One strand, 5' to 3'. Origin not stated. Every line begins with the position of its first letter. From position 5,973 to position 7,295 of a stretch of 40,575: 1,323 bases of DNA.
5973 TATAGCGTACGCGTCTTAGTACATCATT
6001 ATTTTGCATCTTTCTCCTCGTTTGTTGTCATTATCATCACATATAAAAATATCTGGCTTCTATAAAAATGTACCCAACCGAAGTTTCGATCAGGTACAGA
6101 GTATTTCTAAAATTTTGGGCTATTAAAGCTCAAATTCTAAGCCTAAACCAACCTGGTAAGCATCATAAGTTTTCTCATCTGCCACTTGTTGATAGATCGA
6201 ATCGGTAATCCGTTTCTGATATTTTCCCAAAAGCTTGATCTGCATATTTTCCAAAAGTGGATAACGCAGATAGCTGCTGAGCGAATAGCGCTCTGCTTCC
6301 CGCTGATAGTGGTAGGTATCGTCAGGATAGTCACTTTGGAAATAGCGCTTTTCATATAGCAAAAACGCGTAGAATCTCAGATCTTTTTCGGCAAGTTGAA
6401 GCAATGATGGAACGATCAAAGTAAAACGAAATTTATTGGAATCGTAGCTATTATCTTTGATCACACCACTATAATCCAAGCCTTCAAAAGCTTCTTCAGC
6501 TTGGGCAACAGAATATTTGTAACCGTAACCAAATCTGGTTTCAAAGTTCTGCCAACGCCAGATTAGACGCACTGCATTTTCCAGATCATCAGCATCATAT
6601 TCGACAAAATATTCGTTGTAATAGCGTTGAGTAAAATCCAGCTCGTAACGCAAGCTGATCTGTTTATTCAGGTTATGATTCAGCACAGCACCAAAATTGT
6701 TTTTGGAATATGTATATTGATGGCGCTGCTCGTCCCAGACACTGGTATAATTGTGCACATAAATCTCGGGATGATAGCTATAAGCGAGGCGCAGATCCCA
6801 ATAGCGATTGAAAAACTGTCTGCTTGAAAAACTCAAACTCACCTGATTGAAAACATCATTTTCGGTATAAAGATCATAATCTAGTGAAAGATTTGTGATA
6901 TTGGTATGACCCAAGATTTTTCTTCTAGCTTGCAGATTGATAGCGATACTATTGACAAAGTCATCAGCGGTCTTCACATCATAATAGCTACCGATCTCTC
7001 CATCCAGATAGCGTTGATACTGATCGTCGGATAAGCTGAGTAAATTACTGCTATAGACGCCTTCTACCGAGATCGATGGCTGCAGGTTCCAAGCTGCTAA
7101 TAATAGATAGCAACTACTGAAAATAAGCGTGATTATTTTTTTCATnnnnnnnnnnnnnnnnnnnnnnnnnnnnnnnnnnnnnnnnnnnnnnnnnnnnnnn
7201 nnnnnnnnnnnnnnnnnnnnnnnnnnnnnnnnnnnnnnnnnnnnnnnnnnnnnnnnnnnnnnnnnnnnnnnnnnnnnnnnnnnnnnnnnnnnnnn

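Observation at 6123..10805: PgsA-less poly-gamma-glutamate operon extended by a periplasmic protein and an outer-membrane barrel: a candidate diderm PGA export or anchoring module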

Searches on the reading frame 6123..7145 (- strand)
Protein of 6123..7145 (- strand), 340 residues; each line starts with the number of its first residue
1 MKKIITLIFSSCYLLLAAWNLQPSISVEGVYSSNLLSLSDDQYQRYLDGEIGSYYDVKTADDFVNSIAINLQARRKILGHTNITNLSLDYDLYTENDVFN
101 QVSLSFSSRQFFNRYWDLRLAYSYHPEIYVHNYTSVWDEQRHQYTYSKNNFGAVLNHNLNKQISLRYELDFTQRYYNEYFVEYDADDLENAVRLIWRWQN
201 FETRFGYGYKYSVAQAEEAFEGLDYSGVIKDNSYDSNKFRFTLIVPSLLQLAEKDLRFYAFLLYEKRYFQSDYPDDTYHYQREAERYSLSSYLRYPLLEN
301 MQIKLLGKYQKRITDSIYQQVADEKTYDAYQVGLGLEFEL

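Call 3: search_protein_families(library=ncbifam, proteins=[window:6123-7145:-], max_evalue=0.01)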
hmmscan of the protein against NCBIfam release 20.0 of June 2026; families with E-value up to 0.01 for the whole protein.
window:6123-7145:- (340 aa): 0 families

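Call 4: search_protein_families(library=pfam, proteins=[window:6123-7145:-], max_evalue=0.1)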
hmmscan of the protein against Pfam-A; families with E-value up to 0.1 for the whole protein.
window:6123-7145:- (340 aa): 0 families

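Call 12: find_homologous_proteins(query=window:6123-7145:-, max_evalue=0.001)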
Query window:6123-7145:- (340 aa): 19 proteins with E <= 0.001 among 1018 candidates.
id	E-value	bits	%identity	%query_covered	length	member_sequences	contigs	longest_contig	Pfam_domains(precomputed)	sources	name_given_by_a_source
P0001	6.7e-221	750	99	100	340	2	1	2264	-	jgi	-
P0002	3.3e-185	633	82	100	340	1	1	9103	-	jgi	jgi:hypothetical protein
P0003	4.5e-129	449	59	100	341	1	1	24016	-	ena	-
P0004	2.5e-118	413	54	100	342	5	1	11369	-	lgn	-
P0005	3.6e-117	409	53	100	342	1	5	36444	-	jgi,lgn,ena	jgi:hypothetical protein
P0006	1.2e-51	194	35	100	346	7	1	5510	-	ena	-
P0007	1.2e-51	194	33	100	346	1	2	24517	-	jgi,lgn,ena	jgi:hypothetical protein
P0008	2.5e-51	193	33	100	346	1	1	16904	-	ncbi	-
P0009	4.4e-49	186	34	100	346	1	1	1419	-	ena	-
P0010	2.3e-48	183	33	100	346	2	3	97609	-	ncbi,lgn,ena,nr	ncbi:MAG: hypothetical protein KAS53_03090 [Candidatus Cloacimonetes bacterium]|nr:hypothetical prot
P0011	1.6e-47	181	33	100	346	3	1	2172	-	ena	-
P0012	1.6e-47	180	33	100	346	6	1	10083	-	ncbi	-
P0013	4.1e-47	179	32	100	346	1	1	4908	-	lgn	-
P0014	7.6e-47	178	33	100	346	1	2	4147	-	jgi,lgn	-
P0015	1.7e-45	174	33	100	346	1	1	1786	-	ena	-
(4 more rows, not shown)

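Call 15: find_encoding_contigs(protein=P0010, flank=8000, max_places=3)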
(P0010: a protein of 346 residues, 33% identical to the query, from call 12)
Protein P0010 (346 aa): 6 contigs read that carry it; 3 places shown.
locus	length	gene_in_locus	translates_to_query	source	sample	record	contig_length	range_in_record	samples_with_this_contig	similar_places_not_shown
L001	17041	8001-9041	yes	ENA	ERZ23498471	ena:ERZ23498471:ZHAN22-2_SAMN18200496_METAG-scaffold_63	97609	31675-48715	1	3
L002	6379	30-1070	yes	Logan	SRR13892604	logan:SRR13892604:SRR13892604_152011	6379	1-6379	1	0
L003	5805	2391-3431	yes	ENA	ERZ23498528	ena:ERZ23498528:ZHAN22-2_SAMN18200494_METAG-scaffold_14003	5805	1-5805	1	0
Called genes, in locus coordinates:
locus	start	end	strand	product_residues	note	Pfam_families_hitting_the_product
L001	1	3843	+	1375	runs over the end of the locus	PF01364:Peptidase_C25, PF03785:Peptidase_C25_C (weak), PF18911:PKD_4, PF00801:PKD (weak), PF18962:Por_Secre_tail (weak), PF13860:FlgD_ig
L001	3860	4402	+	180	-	-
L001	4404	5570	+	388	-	PF08245:Mur_ligase_M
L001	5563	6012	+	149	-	PF14102:Caps_synth_CapC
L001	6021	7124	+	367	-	-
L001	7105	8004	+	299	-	-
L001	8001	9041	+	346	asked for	-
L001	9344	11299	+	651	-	PF13860:FlgD_ig (faint)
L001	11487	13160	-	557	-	PF02310:B12-binding, PF04055:Radical_SAM, PF13311:DUF4080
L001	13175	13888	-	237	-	PF00483:NTP_transferase, PF12804:NTP_transf_3, PF20202:DUF6564 (weak)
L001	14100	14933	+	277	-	PF10609:ParA, PF13614:AAA_31, PF00142:Fer4_NifH (faint), PF01656:CbiA, PF02374:ArsA_ATPase, PF09140:MipZ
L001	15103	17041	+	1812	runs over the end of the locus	PF00069:Pkinase, PF07714:PK_Tyr_Ser-Thr, PF00515:TPR_1 (faint), PF07719:TPR_2 (faint), PF13181:TPR_8 (faint), PF13424:TPR_12, PF00512:HisKA, PF02518:HATPase_c, +1 more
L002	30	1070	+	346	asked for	-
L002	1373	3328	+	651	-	PF13860:FlgD_ig (faint)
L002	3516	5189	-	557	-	PF02310:B12-binding, PF04055:Radical_SAM, PF13311:DUF4080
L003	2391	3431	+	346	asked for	-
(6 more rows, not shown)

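Call 29: predict_structure(alignment_id=A1)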
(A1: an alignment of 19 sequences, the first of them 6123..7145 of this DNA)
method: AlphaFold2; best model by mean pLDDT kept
length: 340 residues; sequences in the alignment: 19
mean_pLDDT: 76.9   pTM: 0.75
mean pLDDT of the five models: 76.9, 76.3, 76.1, 72.6, 71.2
residues with pLDDT >= 90: 116; 70-90: 114; 50-70: 75; < 50: 35
segments of 3 or more residues with pLDDT < 50: 1-5, 7-17, 49-56
pLDDT, mean of each block of 10 residues (from residue 1): 45 48 76 57 51 51 80 82 89 81 92 92 85 56 78 96 95 75 74 92 96 64 50 85 94 93 91 64 85 91 90 76 61 81
secondary structure, 60 per line:
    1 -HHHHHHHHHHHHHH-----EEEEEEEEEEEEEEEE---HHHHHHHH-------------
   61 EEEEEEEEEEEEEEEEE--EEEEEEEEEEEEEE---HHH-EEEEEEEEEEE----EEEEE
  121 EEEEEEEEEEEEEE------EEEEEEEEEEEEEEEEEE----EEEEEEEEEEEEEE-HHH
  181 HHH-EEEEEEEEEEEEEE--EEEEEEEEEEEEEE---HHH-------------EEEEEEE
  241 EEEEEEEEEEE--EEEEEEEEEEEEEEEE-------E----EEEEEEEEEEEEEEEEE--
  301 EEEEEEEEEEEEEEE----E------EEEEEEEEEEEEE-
elements in order: H2-15 E21-36 H40-47 E61-77 E80-93 E101-111 E116-134 E141-158 E163-176 H178-183 E185-198 E201-214 E234-251 E254-269 E282-298 E301-315 E327-339

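Call 34: fold_search(model_id=the predicted structure, library=pdb)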
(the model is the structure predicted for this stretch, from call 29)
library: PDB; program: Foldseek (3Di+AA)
matches with E <= 10: 939; with E <= 0.001: 296
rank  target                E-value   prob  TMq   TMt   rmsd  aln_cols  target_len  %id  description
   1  2x9k                  2.1e-09  1.00  0.55  0.65   6.5       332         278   10  Structure of a E.coli porin (released 2011-01-26)
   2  2wvp                  2.2e-09  1.00  0.55  0.68   6.2       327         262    9  Synthetically modified OmpG (released 2010-07-14)
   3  7q5c                  3.0e-09  1.00  0.51  0.66   5.8       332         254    8  Crystal structure of OmpG in space group 96 (released 2022-11-16)
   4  4y25                  3.0e-09  1.00  0.47  0.53  10.3       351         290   10  Bacterial polysaccharide outer membrane secretin (released 2016-03-16)
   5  2iwv_A                3.2e-09  1.00  0.57  0.68   5.4       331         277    9  Structure of the monomeric outer membrane porin OmpG in the open and closed conformation (released 2006-08-14)
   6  9a32_MODEL_1_A        5.0e-09  1.00  0.50  0.47  10.8       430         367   10  Model of E. coli OmpC by in-cell photo-crosslinking MS and deep learning (released 2023-02-24)
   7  4v3h_B                9.3e-09  1.00  0.53  0.58   6.6       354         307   10  Crystal structure of CymA from Klebsiella oxytoca (released 2015-06-03)
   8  2f1c                  1.5e-08  1.00  0.52  0.67   5.8       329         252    8  Crystal structure of the monomeric porin OmpG (released 2006-06-27)
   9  5mdq_A                2.2e-08  1.00  0.49  0.48   8.5       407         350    7  Crystal structure of outer membrane expressed Chitoporin VhChip from Vibrio harveyi (released 2017-12-20)
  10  2r89_A                2.5e-08  1.00  0.45  0.42   9.1       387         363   10  Crystal structure of the long-chain fatty acid transporter FadL mutant delta N3 (released 2008-09-23)
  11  5mdo_A                2.7e-08  1.00  0.48  0.48   8.5       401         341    7  Crystal structure of in vitro folded Chitoporin VhChip from Vibrio harveyi (crystal form I) (released 2017-12-20)
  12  5ldt_A                2.7e-08  1.00  0.42  0.37  15.2       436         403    7  Crystal Structures of MOMP from Campylobacter jejuni (released 2016-10-26)
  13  4d5d_A                3.8e-08  1.00  0.49  0.52   7.4       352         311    8  Crystal structure of CymA from Klebsiella oxytoca (released 2015-06-03)
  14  4fsp                  4.5e-08  1.00  0.40  0.38  11.5       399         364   11  Crystal Structure of Pseudomonas aeruginosa OccK11 (OpdR) (released 2013-07-24)
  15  6wil                  4.7e-08  1.00  0.45  0.31  11.1       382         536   12  CdiB from Acinetobacter baumannii (released 2020-11-04)
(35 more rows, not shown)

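Call 38: search_protein_representatives(alignment_id=A1)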
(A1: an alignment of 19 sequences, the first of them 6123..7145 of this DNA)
Query: 19 sequences, 346 profile positions. Proteins with E-value up to 0.001 (for the whole library): 473; up to 1e-10: 267; up to 1e-30: 54. The best 150 are listed.
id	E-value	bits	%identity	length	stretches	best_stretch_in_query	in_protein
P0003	3.2e-147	506.8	-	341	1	1-346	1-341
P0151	4.3e-115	401.1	-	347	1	1-345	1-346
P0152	4.9e-102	358.2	-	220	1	1-220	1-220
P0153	4.9e-99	348.3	-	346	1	1-344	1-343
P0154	4.3e-96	338.6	-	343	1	1-344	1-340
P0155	1.6e-90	320.3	-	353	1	2-343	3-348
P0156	1.8e-90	320.1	-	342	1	2-346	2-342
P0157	1.0e-89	317.6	-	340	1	20-344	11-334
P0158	1.6e-86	307.2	-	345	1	1-343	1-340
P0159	3.8e-84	299.4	-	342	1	1-344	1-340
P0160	8.6e-84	298.2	-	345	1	3-345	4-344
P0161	3.8e-83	296.0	-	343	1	1-344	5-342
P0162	1.6e-81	290.7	-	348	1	7-345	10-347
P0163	6.8e-81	288.6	-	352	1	8-345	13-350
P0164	1.6e-80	287.4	-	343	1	1-345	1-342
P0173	3.7e-67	243.5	-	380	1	20-344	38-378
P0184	3.4e-36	141.7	-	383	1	6-346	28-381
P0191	7.5e-33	130.7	-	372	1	4-345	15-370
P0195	6.3e-32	127.6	-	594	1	20-342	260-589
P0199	2.1e-31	125.9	-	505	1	25-345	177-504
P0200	2.4e-31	125.7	-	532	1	20-346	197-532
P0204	1.4e-30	123.1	-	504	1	22-346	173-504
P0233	2.8e-25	105.8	-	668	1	20-344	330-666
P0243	1.4e-24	103.5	-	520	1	21-336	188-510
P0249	3.9e-24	102.0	-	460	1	16-344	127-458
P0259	2.9e-23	99.1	-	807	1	27-344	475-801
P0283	1.9e-20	89.9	-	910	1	26-344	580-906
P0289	5.2e-20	88.4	-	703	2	21-250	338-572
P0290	5.8e-20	88.3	-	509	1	22-334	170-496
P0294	2.1e-19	86.5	-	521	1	28-334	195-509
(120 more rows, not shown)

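Call 39: search_protein_families(library=pfam, proteins=[P0195, P0199, P0200, P0233, P0259, P0283, P0289, P0243, P0249, P0294], max_evalue=0.01)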
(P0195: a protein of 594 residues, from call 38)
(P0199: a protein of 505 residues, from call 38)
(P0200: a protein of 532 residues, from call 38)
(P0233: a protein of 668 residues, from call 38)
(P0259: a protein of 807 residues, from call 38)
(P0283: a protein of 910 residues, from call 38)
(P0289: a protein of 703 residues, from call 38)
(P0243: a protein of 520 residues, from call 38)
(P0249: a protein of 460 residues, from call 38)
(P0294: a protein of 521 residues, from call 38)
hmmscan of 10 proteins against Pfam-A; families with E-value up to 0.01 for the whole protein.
P0195 (594 aa): 0 families

P0199 (505 aa): 0 families

P0200 (532 aa): 0 families

P0233 (668 aa): 20 families
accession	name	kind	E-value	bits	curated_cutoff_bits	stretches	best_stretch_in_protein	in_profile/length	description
PF13432.12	TPR_16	-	6.4e-24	84.5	32.7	5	72-136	1-65/65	Tetratricopeptide repeat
PF07719.23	TPR_2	-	8.4e-21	72.8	27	2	204-235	1-32/34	Tetratricopeptide repeat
PF13431.12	TPR_17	-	1.3e-18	66.1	24.4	0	93-121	4-32/34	Tetratricopeptide repeat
PF13428.12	TPR_14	-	5.6e-17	61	23.5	2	105-145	4-44/44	Tetratricopeptide repeat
PF13181.12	TPR_8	-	7.8e-17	60.4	25.7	2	104-133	3-32/34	Tetratricopeptide repeat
PF14559.12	TPR_19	-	1.1e-15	58.1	25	2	112-169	1-58/68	Tetratricopeptide repeat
PF00515.34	TPR_1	-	1.7e-15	56.5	27.8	2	204-235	1-32/34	Tetratricopeptide repeat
PF13414.12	TPR_11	-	2.5e-15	56.3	26.8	1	177-218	1-42/42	TPR repeat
PF13424.12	TPR_12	-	7.1e-14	52.2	30.1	3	105-164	6-73/77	Tetratricopeptide repeat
PF23914.1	TPR_CcmH_CycH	-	4.5e-11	43.3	42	1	91-191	39-142/158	Cytochrome c-type biogenesis protein H TPR domain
PF13176.12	TPR_7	-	2.9e-09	36.7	27.9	0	105-134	2-33/36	Tetratricopeptide repeat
PF07721.20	TPR_4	-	5.1e-09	36.3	27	2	105-127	4-26/26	Tetratricopeptide repeat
PF13371.12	TPR_9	-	6.8e-09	36.1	35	2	180-242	5-67/73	Tetratricopeptide repeat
PF13174.12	TPR_6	-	8.9e-08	32.7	26.3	0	105-135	3-33/33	Tetratricopeptide repeat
PF03704.23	BTAD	-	4e-07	30.9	22.1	2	184-231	76-123/146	Bacterial transcriptional activator domain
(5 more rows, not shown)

P0259 (807 aa): 0 families

P0283 (910 aa): 0 families

P0289 (703 aa): 0 families

P0243 (520 aa): 0 families

P0249 (460 aa): 0 families

P0294 (521 aa): 1 family
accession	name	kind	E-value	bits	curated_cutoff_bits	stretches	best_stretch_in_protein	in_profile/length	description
PF10082.15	BBP2_2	-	0.0024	17.2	23.7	0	327-391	295-357/378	Putative beta-barrel porin 2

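Call 56: find_related_loci(query=A5, collection=metagenome_contigs, flank=8000)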
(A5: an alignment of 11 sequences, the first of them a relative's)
Query A5 (516 aa) in metagenome_contigs; peptide patterns used: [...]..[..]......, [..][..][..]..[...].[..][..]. (x = any residue, [..] = any of these).
459 stretches matched a pattern; 80 encode a relative of the query (tblastn E <= 1e-3); 80 distinct loci.
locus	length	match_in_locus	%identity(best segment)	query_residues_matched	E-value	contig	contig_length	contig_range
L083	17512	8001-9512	55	5-516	0e+0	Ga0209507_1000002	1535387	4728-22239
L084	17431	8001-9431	53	36-516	5e-163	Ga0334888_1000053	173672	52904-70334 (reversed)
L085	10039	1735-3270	51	1-516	1e-159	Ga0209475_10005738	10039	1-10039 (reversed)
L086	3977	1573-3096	45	15-516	1e-134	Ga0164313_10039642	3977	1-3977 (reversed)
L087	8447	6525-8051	44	17-516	2e-125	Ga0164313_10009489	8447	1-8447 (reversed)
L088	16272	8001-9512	43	14-516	9e-121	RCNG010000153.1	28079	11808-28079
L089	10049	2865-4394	44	9-516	2e-120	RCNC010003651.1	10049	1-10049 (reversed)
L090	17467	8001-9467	45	30-516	1e-120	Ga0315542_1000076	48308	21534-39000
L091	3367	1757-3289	42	5-514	7e-120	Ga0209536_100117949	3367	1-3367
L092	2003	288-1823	43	10-516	1e-123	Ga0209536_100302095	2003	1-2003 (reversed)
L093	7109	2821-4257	44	40-516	7e-116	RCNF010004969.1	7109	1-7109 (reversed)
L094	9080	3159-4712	41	5-516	6e-113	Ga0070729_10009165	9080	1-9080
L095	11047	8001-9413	43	40-516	3e-109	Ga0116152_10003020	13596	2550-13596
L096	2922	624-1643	48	168-516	5e-94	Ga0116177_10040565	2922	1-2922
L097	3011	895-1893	48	180-516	2e-92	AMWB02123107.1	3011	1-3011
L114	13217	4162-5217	31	164-516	5e-45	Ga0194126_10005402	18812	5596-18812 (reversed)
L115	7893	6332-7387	31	164-516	5e-45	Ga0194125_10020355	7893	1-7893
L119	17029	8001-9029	33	171-516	3e-37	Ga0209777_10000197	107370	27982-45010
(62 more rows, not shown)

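Call 75: search_protein_families(library=pfam, alignment_id=A6, max_evalue=1)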
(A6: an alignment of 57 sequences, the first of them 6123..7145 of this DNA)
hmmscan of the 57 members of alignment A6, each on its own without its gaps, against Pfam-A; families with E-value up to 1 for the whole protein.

A. member 1, window:6123-7145:- (340 aa): 2 families
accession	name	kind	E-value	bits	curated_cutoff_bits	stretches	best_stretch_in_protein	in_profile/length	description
PF15545.11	Ntox8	-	0.19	12.4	25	0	199-215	42-58/70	Bacterial toxin 8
PF21225.3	zf-C2H2_5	-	0.53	10.3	27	0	103-114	8-19/22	C2H2-type zinc finger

B. families by the number of members that match (of 57 scanned): 56 families (the first 25 are shown)
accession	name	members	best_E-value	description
PF13505.12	OMP_b-brl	11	6.7e-08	Outer membrane protein beta-barrel domain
PF13609.12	Porin_4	5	0.0097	Gram-negative porin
PF10082.15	BBP2_2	3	0.0024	Putative beta-barrel porin 2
PF13432.12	TPR_16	2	6.4e-24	Tetratricopeptide repeat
PF07719.23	TPR_2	2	8.4e-21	Tetratricopeptide repeat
PF13431.12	TPR_17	2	1.3e-18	Tetratricopeptide repeat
PF13428.12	TPR_14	2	5.6e-17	Tetratricopeptide repeat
PF13181.12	TPR_8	2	7.8e-17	Tetratricopeptide repeat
PF14559.12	TPR_19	2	1.1e-15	Tetratricopeptide repeat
PF00515.34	TPR_1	2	1.7e-15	Tetratricopeptide repeat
PF13414.12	TPR_11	2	2.5e-15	TPR repeat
PF13424.12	TPR_12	2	7.1e-14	Tetratricopeptide repeat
PF13176.12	TPR_7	2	2.9e-09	Tetratricopeptide repeat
PF13371.12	TPR_9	2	6.8e-09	Tetratricopeptide repeat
PF13174.12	TPR_6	2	8.9e-08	Tetratricopeptide repeat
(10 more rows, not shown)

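Call 78: list_cluster_members(proteins=[P0199, P0200, P0204, P0233, P0259, P0283, P0191, P0184, P0173, P0290])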
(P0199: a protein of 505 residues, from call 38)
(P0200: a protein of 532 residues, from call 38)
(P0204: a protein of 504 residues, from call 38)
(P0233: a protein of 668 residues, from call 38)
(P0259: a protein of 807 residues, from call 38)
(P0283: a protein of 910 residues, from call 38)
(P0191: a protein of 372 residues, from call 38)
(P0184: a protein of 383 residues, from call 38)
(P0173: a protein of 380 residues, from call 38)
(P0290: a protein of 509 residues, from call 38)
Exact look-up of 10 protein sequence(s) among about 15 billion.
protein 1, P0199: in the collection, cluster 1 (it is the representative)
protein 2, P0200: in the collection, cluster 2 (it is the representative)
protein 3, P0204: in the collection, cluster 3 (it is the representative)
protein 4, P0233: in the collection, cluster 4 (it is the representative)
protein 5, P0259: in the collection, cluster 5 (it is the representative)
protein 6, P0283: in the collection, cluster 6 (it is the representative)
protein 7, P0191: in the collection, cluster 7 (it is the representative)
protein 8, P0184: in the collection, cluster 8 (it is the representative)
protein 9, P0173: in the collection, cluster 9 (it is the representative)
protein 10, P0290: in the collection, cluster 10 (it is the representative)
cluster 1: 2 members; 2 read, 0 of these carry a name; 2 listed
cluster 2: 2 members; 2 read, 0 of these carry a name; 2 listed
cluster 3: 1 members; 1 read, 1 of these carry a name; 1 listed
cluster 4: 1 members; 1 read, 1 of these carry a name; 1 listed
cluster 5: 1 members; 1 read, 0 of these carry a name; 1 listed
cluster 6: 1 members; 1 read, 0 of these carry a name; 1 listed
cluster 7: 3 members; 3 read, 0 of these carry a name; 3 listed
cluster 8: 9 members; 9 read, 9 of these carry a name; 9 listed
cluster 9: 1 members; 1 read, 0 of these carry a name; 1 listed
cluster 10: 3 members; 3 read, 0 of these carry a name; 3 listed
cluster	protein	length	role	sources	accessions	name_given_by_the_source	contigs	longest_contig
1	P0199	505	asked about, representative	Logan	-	-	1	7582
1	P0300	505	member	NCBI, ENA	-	-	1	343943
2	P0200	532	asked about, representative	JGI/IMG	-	-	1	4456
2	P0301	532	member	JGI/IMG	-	-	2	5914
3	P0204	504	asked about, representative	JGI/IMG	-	hypothetical protein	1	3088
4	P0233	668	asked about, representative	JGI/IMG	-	Flp pilus assembly protein TadD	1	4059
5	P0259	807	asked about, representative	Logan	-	-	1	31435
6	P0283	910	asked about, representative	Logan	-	-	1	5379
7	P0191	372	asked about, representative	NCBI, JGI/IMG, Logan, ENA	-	-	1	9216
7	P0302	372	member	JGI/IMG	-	-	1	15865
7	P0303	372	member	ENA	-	-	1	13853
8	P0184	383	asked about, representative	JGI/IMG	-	hypothetical protein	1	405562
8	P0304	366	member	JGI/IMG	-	hypothetical protein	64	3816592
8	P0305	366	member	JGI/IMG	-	hypothetical protein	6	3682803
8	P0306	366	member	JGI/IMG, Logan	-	hypothetical protein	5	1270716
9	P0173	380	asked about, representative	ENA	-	-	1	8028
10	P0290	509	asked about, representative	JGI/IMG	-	-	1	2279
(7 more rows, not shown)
